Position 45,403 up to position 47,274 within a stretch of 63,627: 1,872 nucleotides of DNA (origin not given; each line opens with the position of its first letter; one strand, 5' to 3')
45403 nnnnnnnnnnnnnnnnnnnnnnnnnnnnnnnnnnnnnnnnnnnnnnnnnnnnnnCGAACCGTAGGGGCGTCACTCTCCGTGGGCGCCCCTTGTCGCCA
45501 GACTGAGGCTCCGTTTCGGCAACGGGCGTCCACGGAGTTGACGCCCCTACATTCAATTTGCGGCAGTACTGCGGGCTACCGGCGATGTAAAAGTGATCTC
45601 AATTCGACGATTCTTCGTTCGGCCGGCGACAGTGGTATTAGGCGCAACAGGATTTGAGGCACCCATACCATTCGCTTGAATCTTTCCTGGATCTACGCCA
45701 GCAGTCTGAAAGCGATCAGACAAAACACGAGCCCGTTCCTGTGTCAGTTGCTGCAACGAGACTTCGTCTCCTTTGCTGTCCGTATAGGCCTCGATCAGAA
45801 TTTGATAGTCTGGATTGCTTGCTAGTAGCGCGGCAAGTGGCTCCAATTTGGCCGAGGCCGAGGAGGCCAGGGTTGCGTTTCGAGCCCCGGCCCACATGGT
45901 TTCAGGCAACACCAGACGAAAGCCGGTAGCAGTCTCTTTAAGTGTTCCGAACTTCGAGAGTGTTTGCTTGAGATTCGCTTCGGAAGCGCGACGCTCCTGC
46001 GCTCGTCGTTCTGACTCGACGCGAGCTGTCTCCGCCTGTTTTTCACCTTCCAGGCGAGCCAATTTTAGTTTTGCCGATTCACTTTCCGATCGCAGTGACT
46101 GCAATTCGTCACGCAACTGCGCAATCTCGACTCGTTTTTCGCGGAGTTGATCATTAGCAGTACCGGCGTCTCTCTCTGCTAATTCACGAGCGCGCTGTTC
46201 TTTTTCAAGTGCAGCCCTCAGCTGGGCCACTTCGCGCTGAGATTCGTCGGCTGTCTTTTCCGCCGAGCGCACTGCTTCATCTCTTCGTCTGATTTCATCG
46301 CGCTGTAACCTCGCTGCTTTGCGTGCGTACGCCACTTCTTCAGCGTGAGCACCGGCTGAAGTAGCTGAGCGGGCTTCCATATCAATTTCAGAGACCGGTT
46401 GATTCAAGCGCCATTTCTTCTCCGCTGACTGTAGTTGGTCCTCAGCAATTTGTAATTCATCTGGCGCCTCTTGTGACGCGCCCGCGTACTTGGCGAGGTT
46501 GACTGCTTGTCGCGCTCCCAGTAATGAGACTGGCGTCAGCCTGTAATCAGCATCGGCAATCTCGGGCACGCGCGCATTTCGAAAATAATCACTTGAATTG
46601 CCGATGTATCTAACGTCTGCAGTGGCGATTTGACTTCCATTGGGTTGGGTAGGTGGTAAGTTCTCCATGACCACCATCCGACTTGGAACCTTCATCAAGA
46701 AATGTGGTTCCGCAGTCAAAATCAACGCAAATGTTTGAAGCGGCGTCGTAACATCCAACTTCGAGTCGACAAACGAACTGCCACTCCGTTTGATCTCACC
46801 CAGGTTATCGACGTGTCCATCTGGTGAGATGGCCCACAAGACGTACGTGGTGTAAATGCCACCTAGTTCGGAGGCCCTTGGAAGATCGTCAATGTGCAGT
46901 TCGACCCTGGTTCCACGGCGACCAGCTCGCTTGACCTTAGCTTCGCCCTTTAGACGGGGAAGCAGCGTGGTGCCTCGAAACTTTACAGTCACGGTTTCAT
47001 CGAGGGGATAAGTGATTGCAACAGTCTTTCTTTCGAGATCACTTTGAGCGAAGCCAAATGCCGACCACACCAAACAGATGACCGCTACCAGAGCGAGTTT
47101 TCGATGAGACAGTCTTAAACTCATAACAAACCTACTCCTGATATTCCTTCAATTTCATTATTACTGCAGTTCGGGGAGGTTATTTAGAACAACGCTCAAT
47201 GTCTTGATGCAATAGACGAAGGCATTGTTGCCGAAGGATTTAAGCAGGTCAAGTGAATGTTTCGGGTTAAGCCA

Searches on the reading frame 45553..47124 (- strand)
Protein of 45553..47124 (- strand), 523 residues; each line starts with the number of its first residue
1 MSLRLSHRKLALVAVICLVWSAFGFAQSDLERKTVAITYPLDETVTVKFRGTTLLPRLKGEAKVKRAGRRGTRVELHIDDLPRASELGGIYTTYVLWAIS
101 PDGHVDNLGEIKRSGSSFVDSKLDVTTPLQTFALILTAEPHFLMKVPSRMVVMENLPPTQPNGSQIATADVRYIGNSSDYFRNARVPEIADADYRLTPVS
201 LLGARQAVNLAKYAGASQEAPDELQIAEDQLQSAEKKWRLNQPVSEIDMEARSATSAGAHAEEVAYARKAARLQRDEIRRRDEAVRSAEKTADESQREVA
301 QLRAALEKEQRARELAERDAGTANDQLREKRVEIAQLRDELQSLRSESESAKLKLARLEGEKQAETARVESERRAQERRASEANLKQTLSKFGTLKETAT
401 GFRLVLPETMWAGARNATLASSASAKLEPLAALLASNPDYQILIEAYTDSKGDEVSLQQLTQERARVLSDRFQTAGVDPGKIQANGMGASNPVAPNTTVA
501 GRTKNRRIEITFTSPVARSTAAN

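Call 50: search_protein_families(library=pfam, proteins=[window:45553-47124:-], max_evalue=0.0001)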
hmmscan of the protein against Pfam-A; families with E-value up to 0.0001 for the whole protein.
window:45553-47124:- (523 aa): 1 family
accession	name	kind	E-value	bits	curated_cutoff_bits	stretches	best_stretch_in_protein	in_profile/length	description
PF00691.25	OmpA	-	2.9e-14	53.6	27.2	1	417-506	7-98/98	OmpA family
